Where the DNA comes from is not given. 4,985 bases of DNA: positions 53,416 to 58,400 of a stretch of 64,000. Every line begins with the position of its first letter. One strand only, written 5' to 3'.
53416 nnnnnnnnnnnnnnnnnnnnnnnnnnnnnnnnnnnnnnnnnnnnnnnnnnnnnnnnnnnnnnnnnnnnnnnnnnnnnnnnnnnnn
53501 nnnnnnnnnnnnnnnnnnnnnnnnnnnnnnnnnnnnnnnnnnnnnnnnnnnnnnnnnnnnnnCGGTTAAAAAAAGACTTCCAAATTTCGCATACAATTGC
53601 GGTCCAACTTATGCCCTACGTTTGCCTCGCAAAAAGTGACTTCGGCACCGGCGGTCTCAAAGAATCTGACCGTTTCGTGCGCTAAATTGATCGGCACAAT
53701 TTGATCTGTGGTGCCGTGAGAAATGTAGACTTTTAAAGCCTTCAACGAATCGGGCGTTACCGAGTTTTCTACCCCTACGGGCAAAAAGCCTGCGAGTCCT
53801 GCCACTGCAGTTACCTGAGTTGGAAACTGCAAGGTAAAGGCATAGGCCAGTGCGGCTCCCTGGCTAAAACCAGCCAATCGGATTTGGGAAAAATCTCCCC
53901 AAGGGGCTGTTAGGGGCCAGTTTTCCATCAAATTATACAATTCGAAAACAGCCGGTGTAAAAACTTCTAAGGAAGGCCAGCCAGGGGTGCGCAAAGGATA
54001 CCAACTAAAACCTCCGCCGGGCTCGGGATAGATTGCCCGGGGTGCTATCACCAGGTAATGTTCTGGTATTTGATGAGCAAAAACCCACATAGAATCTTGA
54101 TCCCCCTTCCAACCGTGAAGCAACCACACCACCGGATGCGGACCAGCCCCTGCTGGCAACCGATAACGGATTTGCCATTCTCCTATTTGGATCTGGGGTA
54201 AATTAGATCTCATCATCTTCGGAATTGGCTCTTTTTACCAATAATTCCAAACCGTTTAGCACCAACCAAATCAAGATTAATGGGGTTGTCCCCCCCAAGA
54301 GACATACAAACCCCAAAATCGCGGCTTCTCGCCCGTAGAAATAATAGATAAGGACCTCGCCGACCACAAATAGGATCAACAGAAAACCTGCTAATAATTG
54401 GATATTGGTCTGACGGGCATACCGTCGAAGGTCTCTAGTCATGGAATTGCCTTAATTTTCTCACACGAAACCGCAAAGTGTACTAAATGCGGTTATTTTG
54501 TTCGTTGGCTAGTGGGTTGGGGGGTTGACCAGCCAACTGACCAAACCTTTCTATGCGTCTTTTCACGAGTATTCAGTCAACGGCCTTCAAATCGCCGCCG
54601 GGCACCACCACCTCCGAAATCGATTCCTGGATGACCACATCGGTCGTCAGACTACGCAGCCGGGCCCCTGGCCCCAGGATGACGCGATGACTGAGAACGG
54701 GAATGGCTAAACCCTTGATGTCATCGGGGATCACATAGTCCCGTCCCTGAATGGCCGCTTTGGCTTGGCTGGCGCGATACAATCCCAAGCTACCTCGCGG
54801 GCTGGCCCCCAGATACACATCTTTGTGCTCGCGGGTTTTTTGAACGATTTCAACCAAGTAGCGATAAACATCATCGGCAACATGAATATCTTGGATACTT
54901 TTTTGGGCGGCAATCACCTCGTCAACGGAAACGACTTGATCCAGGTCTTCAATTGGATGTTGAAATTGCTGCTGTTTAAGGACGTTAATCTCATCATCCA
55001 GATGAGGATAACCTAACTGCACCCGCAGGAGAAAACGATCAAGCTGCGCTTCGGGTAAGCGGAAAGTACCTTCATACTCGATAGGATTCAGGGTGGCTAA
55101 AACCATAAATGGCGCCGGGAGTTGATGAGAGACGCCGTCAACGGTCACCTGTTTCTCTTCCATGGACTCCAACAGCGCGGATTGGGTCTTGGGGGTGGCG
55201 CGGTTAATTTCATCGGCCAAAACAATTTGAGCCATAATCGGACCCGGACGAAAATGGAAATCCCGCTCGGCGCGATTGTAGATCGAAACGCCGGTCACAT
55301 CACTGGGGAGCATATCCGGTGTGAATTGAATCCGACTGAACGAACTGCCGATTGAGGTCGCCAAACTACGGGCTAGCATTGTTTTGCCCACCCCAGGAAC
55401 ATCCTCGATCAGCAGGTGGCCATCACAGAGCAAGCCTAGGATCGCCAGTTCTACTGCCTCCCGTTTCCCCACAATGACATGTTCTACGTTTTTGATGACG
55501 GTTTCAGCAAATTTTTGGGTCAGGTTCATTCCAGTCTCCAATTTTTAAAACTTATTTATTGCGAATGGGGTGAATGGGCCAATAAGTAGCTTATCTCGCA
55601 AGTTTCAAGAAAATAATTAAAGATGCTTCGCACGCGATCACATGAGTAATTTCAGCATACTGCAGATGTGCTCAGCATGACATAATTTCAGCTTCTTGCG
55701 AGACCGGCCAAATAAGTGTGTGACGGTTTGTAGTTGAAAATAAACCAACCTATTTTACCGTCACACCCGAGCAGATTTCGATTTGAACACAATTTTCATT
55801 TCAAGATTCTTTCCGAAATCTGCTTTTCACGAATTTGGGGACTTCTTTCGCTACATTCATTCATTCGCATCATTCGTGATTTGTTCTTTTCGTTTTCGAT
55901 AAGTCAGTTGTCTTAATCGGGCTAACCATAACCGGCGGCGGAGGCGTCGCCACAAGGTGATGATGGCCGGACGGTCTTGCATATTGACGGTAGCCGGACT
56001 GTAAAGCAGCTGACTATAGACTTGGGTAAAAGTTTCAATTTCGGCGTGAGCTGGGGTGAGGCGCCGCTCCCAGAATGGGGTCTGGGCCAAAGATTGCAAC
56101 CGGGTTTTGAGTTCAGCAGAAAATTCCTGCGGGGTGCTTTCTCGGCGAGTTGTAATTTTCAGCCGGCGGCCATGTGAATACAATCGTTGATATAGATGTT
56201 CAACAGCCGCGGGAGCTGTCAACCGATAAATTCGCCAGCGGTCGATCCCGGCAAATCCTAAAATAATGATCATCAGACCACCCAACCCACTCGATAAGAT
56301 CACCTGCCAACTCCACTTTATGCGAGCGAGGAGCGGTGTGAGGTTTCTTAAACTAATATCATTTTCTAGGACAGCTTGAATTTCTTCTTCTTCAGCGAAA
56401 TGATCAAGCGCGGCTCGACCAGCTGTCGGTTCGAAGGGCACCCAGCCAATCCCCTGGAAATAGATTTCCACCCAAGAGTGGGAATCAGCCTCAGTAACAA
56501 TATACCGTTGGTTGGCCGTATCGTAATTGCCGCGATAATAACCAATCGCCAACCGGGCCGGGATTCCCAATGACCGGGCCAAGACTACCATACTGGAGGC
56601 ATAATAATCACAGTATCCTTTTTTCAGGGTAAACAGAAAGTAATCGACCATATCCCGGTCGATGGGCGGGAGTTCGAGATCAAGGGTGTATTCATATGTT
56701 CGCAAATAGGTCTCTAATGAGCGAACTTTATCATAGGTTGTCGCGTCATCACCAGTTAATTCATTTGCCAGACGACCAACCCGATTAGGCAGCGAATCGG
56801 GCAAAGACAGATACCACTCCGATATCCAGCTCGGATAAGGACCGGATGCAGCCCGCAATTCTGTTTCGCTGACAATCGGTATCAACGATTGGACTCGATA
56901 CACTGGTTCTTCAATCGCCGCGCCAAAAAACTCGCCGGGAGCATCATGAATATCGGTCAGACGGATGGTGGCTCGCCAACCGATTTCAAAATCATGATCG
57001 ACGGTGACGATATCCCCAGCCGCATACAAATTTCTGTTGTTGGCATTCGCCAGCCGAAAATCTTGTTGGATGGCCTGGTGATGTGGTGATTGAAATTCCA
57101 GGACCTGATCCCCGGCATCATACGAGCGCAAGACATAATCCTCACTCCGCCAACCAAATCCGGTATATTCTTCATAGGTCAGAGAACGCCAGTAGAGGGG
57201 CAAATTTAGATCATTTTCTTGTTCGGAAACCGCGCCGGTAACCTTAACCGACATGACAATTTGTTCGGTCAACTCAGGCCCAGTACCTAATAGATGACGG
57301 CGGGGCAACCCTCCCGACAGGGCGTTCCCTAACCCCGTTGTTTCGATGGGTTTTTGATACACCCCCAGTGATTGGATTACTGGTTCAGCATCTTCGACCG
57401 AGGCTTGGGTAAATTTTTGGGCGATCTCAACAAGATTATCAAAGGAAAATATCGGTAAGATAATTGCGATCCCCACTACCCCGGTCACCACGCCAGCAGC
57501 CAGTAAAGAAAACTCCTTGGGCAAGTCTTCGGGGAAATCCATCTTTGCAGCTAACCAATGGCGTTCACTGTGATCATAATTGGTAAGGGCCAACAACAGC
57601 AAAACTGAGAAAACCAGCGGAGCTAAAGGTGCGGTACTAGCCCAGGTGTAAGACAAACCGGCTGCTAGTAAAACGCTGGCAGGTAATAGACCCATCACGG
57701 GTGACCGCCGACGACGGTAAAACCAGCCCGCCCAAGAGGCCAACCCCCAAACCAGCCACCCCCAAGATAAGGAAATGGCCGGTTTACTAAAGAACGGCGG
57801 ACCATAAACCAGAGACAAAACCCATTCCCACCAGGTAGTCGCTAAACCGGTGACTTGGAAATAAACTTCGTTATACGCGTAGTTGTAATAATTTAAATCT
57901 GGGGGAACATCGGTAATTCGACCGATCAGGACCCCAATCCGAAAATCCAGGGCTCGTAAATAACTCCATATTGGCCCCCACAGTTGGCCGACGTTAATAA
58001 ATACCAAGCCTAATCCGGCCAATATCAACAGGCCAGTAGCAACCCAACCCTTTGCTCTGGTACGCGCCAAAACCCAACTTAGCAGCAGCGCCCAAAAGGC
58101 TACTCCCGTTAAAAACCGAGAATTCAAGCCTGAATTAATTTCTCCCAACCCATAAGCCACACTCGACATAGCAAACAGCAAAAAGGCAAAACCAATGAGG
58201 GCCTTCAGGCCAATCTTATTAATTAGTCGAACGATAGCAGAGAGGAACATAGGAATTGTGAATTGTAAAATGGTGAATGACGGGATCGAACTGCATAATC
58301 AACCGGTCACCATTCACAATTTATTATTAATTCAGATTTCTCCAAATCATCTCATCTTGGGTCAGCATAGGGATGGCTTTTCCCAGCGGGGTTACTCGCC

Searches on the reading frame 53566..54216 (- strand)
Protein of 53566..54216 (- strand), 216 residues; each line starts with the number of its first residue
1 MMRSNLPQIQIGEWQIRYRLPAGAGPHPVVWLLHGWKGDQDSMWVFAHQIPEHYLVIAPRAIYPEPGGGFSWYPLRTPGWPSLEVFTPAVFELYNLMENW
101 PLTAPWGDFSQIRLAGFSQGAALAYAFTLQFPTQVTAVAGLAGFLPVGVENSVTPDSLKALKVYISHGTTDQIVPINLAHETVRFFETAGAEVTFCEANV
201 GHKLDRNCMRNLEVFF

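Call 55: search_protein_families(library=pfam, proteins=[window:53566-54216:-])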
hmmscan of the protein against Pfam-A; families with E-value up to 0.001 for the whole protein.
window:53566-54216:- (216 aa): 3 families
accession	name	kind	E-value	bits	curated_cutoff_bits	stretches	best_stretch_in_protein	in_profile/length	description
PF02230.22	Abhydrolase_2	-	5.3e-17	62.8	23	1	26-215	13-212/217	Phospholipase/Carboxylesterase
PF01738.24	DLH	-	6.1e-05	23.2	21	1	23-194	10-177/217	Dienelactone hydrolase family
PF07224.18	Chlorophyllase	-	0.00079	18.7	26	0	107-148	113-154/301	Chlorophyllase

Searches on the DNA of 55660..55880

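Call 52: search_rna_families(source=window, start=55660, end=55880, threshold=evalue, max_evalue=10)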
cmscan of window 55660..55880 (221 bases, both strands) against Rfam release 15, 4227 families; matches with E-value up to 10: 5.
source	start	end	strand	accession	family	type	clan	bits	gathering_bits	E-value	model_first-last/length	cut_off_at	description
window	55790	55879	-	RF01871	MALAT1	Gene; lncRNA;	-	25.4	70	0.16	1-95/95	no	Metastasis associated lung adenocarcinoma transcript 1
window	55712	55772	-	RF00672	mir-190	Gene; miRNA;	CL00089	14.8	48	3.4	1-78/78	no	mir-190 microRNA precursor family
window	55683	55769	-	RF02321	TtnuHACA14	Gene; snRNA; snoRNA; HACA-box;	-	14.4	100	5.2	1-133/133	no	Tetrahymena snoRNA TtnuHACA14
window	55799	55880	+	RF02360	Yfr8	Gene; sRNA;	-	13.4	40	0.71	1-85/226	3'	Cyanobacterial functional RNA 8/9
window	55710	55826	-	RF01431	snoR135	Gene; snRNA; snoRNA; HACA-box;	-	13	45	2.5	1-143/143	no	small nucleolar RNA snoR135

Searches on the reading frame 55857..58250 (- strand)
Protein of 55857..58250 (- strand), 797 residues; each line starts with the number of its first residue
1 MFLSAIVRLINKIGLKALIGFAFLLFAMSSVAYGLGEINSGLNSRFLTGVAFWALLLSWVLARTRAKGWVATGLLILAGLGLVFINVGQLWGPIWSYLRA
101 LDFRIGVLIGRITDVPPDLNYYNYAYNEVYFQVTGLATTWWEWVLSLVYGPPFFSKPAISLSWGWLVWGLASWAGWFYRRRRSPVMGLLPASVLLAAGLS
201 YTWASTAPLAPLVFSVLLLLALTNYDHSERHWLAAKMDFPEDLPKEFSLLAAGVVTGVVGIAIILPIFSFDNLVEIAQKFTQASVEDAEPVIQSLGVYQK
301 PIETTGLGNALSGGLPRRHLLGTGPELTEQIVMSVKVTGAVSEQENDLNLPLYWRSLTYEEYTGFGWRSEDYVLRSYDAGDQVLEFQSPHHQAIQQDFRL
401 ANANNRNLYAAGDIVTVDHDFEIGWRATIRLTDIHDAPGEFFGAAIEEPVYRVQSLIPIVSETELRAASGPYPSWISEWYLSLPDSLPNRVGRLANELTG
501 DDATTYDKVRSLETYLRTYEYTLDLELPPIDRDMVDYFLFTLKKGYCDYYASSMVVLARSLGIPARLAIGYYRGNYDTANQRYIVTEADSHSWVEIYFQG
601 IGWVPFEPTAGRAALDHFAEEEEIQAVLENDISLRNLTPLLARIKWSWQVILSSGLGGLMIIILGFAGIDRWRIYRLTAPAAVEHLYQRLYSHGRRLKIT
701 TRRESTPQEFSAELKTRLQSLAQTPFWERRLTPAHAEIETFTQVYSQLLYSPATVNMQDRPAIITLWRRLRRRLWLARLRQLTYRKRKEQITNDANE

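Call 18: search_protein_families(library=pfam, proteins=[window:55857-58250:-])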
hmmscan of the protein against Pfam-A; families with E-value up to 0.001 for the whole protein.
window:55857-58250:- (797 aa): 3 families
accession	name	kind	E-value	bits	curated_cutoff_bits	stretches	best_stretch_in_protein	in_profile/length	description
PF01841.26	Transglut_core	-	2.3e-27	95.9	23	1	493-608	2-108/108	Transglutaminase-like superfamily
PF11992.13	TgpA_N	-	8.1e-08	32.1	30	1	330-420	219-301/333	TgpA N-terminal domain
PF13559.11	DUF4129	-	0.00031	21.2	24.8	1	686-768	1-69/69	Domain of unknown function (DUF4129)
